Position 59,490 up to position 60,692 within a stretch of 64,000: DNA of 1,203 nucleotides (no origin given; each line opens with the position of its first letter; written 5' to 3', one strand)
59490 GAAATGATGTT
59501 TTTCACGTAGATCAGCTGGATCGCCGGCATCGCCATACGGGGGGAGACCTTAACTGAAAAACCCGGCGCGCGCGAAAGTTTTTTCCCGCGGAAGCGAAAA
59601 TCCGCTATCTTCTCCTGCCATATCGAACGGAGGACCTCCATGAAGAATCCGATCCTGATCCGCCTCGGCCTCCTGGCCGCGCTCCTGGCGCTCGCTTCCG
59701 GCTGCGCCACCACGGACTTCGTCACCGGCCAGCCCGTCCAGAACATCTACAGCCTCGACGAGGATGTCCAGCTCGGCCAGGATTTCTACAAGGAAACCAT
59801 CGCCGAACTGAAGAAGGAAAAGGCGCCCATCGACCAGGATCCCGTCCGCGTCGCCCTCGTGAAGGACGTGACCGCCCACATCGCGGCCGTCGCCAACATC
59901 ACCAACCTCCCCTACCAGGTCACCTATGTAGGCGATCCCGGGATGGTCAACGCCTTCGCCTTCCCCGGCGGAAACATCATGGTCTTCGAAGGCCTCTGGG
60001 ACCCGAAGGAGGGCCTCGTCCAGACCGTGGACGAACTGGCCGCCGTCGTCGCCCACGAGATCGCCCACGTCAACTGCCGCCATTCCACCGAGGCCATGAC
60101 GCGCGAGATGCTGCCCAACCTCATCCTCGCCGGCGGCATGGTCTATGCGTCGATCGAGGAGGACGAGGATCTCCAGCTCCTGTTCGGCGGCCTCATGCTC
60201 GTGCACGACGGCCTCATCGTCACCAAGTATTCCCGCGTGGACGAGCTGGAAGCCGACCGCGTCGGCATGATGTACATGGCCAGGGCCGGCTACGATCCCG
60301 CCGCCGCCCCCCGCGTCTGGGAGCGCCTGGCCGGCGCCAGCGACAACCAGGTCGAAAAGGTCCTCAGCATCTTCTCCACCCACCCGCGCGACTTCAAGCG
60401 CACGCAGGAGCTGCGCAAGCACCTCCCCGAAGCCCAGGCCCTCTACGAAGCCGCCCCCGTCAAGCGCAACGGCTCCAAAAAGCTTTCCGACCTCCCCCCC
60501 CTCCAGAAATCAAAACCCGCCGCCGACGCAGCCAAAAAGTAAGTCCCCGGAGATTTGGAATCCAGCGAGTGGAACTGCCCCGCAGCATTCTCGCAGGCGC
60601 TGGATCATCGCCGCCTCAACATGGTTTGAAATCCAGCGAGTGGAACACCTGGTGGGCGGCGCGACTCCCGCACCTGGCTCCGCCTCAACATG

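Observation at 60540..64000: Class 2-like CRISPR-Cas locus: array plus anti-repeat (tracrRNA candidate) plus cas2 plus Cas4-Cas1 fusion, with effector gene just outside the window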

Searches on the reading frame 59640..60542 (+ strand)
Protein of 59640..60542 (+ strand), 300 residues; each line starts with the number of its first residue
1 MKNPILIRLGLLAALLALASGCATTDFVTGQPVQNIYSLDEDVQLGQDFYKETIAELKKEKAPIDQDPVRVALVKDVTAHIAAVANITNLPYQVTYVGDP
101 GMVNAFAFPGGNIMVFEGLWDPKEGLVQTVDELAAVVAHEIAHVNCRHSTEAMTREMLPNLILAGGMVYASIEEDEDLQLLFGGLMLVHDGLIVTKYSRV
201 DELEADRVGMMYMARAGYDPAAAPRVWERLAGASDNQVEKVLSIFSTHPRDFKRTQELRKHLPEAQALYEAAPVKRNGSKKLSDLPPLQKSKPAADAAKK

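Call 6: search_protein_families(library=pfam, proteins=[window:59640-60542:+])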
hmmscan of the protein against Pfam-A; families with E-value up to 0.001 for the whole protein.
window:59640-60542:+ (300 aa): 1 family
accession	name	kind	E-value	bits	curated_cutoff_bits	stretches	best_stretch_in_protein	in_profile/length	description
PF01435.24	Peptidase_M48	-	1.6e-32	113.3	20.3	1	73-260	6-184/186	Peptidase family M48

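Call 16: find_encoding_contigs(protein=window:59640-60542:+, flank=10000, max_places=6)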
Protein window:59640-60542:+ (300 aa): 16 contigs read that carry it; 6 places shown.
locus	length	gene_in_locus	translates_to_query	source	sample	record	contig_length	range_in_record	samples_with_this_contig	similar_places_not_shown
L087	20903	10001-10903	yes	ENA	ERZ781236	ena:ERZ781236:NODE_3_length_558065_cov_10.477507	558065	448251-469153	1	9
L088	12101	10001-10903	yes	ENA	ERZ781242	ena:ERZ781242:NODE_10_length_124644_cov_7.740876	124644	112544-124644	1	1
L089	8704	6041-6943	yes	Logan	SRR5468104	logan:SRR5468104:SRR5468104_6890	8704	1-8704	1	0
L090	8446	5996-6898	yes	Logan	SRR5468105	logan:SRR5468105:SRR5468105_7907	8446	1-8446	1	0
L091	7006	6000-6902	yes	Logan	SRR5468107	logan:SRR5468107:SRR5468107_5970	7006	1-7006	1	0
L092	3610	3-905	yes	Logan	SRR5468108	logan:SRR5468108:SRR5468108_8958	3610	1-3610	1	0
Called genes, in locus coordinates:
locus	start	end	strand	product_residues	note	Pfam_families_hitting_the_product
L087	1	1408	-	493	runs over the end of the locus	PF02789:Peptidase_M17_N, PF00883:Peptidase_M17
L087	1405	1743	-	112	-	-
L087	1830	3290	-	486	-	PF24575:TPR_Slam (weak), PF13432:TPR_16 (weak)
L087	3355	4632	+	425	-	PF06347:SH3_4 (faint), PF08239:SH3_3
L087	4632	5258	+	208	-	PF01467:CTP_transf_like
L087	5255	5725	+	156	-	PF02410:RsfS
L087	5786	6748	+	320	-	PF10343:Q_salvage (faint)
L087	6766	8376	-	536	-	PF13091:PLDc_2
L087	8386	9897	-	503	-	PF03370:CBM_21 (weak), PF03372:Exo_endo_phos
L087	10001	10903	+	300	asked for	PF01435:Peptidase_M48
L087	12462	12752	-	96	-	PF09827:CRISPR_Cas2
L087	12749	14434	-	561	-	PF01930:Cas_Cas4, PF12705:PDDEXK_1, PF01867:Cas_Cas1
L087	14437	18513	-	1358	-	PF22202:C2c1_helical_1st (faint), PF22126:C2c1_RuvC-like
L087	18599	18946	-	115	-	PF06262:Zincin_1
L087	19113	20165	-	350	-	PF02547:Queuosine_synth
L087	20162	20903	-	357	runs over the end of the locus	PF13354:Beta-lactamase2, PF00768:Peptidase_S11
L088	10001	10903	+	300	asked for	PF01435:Peptidase_M48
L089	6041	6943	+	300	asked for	PF01435:Peptidase_M48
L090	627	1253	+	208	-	PF01467:CTP_transf_like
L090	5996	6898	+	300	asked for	PF01435:Peptidase_M48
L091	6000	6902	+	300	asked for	PF01435:Peptidase_M48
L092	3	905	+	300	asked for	PF01435:Peptidase_M48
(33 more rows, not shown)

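Call 19: search_protein_families(library=ncbifam, proteins=[L087:14437-18513:-, L087:12749-14434:-, L087:18599-18946:-], max_evalue=0.01)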
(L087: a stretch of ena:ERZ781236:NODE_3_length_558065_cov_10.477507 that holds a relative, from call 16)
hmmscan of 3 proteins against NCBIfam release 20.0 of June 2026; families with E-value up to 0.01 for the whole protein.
L087:14437-18513:- (1358 aa): 3 families
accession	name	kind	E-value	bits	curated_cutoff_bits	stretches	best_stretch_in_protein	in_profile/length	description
NF033949.1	Cas12b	equivalog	6.6e-215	716.9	150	1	36-1285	1-1179/1253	type V CRISPR-associated protein Cas12b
NF040570.1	guided_TnpB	subfamily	1.1e-05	24.9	100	1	1045-1238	259-386/389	RNA-guided endonuclease TnpB family protein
TIGR01766.2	TIGR01766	domain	8.6e-05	23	32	1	1090-1152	19-82/82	IS200/IS605 family accessory protein TnpB-related protein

L087:12749-14434:- (561 aa): 10 families
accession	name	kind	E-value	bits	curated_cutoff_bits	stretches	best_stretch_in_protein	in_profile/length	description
NF049935.1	cas4g_cas1g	exception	4.5e-192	639.3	560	1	14-561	1-546/546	CRISPR-associated endonuclease Cas4g/Cas1g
TIGR04093.1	cas1_CYANO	exception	5e-88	295.3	385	1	245-560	12-333/334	type I-D CRISPR-associated endonuclease Cas1d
TIGR00287.1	cas1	equivalog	2.4e-84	283.2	71.7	1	236-552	2-323/327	CRISPR-associated endonuclease Cas1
TIGR03640.1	cas1_DVULG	exception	7.7e-83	278.5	385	1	236-559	6-339/340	type I-C CRISPR-associated endonuclease Cas1c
TIGR03983.1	cas1_MYXAN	equivalog_domain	6.5e-74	248.9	358.05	1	228-555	6-341/347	type I-MYXAN CRISPR-associated endonuclease Cas1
TIGR03641.1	cas1_HMARI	exception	2.5e-49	168.3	304.1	1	259-551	24-314/324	type I-B CRISPR-associated endonuclease Cas1b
TIGR04329.1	cas1_PREFRAN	exception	1.1e-25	90.4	300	1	236-534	9-300/317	type V CRISPR-associated endonuclease Cas1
TIGR00372.1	cas4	equivalog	3.6e-22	79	65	1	16-206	2-180/180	CRISPR-associated protein Cas4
TIGR03639.1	cas1_NMENI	exception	3.8e-19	69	120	1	277-486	44-235/278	type II CRISPR-associated endonuclease Cas1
TIGR03638.1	cas1_ECOLI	exception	1e-05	24.9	215.6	1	367-456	119-207/269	type I-E CRISPR-associated endonuclease Cas1e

L087:18599-18946:- (115 aa): 0 families

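Call 20: search_solved_structures(query=L087:14437-18513:-, max_evalue=1, show_alignments=2)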
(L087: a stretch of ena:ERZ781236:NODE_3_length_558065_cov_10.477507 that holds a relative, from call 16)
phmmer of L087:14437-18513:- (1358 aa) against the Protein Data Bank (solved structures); distinct sequences matched with E-value up to 1: 7.
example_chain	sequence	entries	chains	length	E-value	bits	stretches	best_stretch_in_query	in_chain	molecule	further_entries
9kln_A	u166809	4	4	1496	2.1e-18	68.7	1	983-1246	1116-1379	C2c1 CRISPR-Cas endonuclease RuvC-like domain-containing protein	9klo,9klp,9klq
5wti_Z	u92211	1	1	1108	4.3e-15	57.7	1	989-1240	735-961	CRISPR-associated protein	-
5wqe_A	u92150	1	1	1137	7.7e-12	46.9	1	1041-1168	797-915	CRISPR-associated endonuclease C2c1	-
5u34_A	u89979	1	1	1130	5e-11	44.2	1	1041-1168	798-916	CRISPR-associated endonuclease C2c1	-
5u30_A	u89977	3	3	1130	1.1e-10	43.1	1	1041-1168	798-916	CRISPR-associated endonuclease C2c1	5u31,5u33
9ix6_A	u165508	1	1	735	0.14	12.9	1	1095-1154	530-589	Cas12X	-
8zqc_A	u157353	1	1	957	0.2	12.4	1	1095-1154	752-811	Cas12X2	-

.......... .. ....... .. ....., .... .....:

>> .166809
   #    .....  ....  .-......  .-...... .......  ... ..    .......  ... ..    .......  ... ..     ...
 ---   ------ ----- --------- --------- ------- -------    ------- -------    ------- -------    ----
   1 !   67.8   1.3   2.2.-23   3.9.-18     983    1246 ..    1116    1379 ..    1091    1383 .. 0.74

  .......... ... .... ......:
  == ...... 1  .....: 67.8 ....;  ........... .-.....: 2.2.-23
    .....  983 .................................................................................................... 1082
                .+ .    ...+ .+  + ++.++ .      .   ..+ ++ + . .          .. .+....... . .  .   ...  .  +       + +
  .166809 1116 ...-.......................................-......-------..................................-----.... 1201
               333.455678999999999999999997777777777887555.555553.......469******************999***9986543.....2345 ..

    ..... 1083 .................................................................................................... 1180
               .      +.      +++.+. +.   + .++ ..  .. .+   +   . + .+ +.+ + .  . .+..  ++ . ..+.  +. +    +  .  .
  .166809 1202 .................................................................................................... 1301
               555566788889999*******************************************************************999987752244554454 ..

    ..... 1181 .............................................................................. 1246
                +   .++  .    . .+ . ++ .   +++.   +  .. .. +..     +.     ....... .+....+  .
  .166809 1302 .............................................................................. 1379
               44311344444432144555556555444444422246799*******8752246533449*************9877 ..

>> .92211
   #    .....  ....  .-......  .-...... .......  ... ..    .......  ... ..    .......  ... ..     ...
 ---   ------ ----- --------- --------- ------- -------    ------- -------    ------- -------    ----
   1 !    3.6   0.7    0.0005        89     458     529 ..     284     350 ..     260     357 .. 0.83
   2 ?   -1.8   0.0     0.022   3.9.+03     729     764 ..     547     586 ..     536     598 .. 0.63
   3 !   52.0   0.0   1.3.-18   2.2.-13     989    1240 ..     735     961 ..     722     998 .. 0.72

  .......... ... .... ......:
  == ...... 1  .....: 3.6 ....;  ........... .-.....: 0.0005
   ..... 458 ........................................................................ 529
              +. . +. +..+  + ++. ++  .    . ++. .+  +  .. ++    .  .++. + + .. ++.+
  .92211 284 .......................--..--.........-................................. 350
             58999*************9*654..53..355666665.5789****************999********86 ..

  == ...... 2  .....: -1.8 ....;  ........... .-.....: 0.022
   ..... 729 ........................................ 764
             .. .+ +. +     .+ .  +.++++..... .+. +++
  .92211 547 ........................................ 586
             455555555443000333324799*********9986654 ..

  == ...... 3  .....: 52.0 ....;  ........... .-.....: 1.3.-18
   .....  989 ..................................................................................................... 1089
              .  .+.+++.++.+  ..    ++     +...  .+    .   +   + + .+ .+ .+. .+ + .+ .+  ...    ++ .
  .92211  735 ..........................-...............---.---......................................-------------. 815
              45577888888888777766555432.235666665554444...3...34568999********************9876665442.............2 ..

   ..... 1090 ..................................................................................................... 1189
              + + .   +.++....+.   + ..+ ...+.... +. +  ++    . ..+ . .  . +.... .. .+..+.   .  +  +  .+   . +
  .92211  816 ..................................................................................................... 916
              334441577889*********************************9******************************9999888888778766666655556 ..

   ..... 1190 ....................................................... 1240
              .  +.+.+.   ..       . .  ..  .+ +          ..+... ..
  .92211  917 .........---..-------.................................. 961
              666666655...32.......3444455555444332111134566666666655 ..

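Call 65: list_cluster_members(proteins=[L087:14437-18513:-, L087:12749-14434:-])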
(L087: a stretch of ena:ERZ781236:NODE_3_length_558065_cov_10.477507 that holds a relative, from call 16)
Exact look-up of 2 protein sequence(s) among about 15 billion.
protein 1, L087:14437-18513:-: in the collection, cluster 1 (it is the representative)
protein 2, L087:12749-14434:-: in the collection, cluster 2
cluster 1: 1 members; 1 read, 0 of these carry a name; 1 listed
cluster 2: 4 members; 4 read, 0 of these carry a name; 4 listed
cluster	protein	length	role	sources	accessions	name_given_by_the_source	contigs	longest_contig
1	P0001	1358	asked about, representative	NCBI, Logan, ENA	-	-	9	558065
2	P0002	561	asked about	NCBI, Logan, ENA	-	-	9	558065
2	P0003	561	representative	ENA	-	-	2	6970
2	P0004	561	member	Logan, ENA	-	-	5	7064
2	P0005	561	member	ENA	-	-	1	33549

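Call 66: find_homologous_proteins(query=P0001, max_evalue=1e-10)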
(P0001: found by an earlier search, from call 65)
Query P0001 (1358 aa): 456 proteins with E <= 1e-10 among 8000 candidates; the best 120 are listed.
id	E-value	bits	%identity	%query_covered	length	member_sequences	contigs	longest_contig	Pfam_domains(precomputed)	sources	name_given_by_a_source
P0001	0.0e+0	3128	100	100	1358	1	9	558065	PF22202.2,PF22126.3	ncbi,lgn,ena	-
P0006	0.0e+0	2739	88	100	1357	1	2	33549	PF22202.2,PF22126.3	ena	-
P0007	0.0e+0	2687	86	100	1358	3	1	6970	PF22202.2,PF22126.3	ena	-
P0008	0.0e+0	2379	76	100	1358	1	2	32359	PF22126.3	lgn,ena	-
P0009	0.0e+0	2347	75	100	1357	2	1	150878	PF22126.3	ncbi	-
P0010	0.0e+0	1992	66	100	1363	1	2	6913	PF22126.3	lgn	-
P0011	0.0e+0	1658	56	100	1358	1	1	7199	PF22202.2,PF22126.3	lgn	-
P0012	0.0e+0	1628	56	99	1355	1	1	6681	PF22126.3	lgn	-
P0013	0.0e+0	1625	55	100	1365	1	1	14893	PF22202.2,PF22126.3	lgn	-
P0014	0.0e+0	1621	61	89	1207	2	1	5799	PF22202.2,PF22126.3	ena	-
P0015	0.0e+0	1573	54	100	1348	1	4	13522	PF22126.3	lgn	-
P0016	0.0e+0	1569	55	100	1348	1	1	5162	PF22202.2,PF22126.3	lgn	-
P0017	0.0e+0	1544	54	100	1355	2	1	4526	PF22126.3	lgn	-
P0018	0.0e+0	1455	51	100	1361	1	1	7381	PF22202.2,PF22126.3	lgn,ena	-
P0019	0.0e+0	1421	52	100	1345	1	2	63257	PF22202.2,PF22126.3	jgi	jgi:IS605 OrfB family transposase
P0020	0.0e+0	1358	47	100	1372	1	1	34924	PF22202.2,PF22126.3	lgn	-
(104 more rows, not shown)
